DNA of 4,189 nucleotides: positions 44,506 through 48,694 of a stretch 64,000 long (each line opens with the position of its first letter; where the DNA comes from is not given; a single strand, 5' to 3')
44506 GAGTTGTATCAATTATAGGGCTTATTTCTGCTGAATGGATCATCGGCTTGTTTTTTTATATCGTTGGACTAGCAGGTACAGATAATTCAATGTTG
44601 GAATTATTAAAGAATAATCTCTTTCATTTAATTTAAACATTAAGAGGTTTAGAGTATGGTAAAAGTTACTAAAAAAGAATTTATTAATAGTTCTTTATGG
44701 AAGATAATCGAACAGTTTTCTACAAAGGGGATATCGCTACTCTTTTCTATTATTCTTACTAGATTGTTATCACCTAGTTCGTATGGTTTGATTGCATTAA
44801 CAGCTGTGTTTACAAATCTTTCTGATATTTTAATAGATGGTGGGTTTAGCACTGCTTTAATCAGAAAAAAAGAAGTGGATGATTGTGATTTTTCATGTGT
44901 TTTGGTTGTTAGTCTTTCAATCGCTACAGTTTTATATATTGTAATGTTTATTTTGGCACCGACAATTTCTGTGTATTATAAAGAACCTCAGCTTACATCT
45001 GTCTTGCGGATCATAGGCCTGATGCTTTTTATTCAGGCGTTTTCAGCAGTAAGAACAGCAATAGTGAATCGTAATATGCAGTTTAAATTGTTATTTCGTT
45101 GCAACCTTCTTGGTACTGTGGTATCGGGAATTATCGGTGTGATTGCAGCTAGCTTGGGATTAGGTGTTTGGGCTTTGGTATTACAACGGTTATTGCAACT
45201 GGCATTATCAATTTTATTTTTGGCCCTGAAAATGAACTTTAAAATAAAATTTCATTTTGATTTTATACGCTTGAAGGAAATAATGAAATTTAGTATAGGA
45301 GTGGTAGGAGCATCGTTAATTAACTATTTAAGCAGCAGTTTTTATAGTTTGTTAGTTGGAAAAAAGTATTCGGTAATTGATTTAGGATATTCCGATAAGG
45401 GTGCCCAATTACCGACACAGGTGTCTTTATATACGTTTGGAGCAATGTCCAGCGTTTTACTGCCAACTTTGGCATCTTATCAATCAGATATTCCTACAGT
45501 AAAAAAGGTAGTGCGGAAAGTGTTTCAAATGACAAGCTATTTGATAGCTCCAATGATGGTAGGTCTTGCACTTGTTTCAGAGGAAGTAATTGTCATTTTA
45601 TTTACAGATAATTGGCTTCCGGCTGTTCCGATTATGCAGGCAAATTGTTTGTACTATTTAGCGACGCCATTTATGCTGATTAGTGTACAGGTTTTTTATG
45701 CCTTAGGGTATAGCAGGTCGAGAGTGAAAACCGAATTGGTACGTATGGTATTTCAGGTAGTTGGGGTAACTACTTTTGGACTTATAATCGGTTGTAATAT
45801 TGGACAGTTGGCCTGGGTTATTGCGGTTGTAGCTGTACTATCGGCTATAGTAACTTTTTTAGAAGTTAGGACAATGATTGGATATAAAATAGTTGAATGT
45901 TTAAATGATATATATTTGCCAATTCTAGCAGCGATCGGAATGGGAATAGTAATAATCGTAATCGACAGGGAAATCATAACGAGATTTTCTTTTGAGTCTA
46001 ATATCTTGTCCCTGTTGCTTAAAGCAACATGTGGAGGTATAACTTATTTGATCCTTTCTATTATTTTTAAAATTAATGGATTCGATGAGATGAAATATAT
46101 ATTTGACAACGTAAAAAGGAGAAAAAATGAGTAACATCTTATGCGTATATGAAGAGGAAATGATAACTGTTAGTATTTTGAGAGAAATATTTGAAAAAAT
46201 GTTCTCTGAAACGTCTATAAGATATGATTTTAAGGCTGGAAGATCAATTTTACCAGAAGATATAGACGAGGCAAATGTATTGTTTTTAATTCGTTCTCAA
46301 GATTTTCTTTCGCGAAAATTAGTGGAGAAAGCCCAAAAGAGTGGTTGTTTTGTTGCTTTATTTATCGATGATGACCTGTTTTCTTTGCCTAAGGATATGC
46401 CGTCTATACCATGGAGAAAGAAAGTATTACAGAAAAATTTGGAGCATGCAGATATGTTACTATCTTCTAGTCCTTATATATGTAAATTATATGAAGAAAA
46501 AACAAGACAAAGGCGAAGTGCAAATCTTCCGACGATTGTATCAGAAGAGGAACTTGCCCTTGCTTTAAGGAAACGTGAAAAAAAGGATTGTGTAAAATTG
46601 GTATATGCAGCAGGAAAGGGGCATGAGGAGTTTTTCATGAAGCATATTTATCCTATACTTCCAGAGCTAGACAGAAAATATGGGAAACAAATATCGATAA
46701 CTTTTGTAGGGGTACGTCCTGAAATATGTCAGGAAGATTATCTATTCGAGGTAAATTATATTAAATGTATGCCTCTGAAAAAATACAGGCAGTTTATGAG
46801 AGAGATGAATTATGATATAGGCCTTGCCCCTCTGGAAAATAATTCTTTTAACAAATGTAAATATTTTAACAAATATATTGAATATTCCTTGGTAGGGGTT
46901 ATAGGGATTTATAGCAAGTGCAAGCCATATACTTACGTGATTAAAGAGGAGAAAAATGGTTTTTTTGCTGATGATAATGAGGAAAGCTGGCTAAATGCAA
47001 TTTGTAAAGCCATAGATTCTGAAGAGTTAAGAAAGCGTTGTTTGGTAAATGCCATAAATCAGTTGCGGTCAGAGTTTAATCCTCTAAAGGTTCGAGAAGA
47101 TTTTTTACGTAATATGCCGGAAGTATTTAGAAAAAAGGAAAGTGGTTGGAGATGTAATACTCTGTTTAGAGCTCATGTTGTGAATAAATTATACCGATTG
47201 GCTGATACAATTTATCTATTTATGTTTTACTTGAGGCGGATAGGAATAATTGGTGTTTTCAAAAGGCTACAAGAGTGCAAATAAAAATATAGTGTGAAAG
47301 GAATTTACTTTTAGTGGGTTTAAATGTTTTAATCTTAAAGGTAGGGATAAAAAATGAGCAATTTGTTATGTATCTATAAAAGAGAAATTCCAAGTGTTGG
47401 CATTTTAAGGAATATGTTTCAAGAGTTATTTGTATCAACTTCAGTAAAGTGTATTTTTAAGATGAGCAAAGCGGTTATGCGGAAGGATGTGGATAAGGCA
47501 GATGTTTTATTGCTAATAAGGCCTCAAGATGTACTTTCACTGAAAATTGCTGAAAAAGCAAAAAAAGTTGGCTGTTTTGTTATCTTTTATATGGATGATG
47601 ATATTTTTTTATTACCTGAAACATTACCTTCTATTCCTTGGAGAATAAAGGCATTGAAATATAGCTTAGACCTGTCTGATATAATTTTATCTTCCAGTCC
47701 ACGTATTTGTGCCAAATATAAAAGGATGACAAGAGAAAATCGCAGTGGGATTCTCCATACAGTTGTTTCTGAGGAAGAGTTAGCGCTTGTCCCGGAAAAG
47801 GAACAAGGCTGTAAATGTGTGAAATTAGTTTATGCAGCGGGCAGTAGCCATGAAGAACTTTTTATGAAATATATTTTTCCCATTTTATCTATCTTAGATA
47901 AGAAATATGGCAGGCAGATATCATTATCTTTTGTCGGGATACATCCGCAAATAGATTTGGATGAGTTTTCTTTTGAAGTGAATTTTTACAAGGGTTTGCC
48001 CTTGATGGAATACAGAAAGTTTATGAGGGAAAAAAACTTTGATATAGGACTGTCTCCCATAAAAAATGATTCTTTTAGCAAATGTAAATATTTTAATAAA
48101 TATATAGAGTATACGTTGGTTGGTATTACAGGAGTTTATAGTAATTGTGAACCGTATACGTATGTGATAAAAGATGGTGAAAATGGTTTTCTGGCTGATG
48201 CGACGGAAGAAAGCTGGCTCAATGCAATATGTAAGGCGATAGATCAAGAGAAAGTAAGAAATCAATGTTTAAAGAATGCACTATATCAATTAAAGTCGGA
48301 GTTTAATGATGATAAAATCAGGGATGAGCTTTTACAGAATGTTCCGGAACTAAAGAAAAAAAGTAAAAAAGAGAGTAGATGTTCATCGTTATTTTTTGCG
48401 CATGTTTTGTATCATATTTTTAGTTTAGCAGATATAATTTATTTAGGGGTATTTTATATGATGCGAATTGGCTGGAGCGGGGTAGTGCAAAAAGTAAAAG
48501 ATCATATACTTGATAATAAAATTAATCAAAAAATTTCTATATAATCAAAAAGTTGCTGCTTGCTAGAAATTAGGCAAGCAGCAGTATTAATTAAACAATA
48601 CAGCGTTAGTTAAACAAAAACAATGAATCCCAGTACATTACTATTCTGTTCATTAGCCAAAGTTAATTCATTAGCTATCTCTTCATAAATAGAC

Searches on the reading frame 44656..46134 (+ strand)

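Call 7: search_protein_families(library=pfam, proteins=[window:44656-46134:+], max_evalue=0.001)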
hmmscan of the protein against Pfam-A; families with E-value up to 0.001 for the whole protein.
window:44656-46134:+ (492 aa): 2 families
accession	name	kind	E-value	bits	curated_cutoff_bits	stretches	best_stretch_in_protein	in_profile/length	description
PF13440.11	Polysacc_synt_3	-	5.2e-79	266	23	1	33-325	1-293/293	Polysaccharide biosynthesis protein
PF01943.22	Polysacc_synt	-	2.5e-21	76.8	28.2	1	13-275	5-273/274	Polysaccharide biosynthesis protein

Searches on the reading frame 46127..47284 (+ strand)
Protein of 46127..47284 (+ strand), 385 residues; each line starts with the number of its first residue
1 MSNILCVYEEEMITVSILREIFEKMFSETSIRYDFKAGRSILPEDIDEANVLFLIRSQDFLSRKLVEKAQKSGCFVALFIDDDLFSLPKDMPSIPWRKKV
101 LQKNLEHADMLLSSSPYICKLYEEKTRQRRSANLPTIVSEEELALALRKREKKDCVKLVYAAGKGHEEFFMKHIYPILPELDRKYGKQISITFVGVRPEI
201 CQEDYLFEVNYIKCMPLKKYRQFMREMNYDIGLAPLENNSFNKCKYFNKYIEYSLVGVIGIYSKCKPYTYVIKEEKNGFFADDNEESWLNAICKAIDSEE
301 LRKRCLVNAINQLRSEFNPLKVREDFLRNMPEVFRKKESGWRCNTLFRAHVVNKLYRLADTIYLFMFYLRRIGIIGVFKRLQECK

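Call 7: search_protein_families(library=pfam, proteins=[window:46127-47284:+], max_evalue=0.001)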
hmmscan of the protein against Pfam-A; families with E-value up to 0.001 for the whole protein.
window:46127-47284:+ (385 aa): 1 family
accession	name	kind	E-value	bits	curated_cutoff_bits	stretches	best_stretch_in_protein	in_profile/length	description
PF00534.26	Glycos_transf_1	-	0.00052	20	26.4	1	251-310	110-170/172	Glycosyl transferases group 1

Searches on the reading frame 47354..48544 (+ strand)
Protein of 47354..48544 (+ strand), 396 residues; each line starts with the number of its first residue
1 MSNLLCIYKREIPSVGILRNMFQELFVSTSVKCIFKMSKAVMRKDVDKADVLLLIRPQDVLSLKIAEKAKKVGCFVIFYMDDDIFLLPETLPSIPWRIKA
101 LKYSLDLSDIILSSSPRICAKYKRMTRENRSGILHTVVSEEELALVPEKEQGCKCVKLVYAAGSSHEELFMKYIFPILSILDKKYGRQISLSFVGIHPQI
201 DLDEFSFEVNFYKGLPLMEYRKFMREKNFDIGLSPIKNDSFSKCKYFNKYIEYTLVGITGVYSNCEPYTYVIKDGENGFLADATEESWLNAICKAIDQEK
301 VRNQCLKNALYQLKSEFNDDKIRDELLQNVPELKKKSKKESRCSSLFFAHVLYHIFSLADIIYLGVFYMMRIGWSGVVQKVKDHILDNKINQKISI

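Call 7: search_protein_families(library=pfam, proteins=[window:47354-48544:+], max_evalue=0.001)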
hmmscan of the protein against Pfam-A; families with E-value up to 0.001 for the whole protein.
window:47354-48544:+ (396 aa): 1 family
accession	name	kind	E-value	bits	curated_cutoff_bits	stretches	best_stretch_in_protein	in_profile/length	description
PF00534.26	Glycos_transf_1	-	0.00016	21.7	26.4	1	251-309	110-169/172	Glycosyl transferases group 1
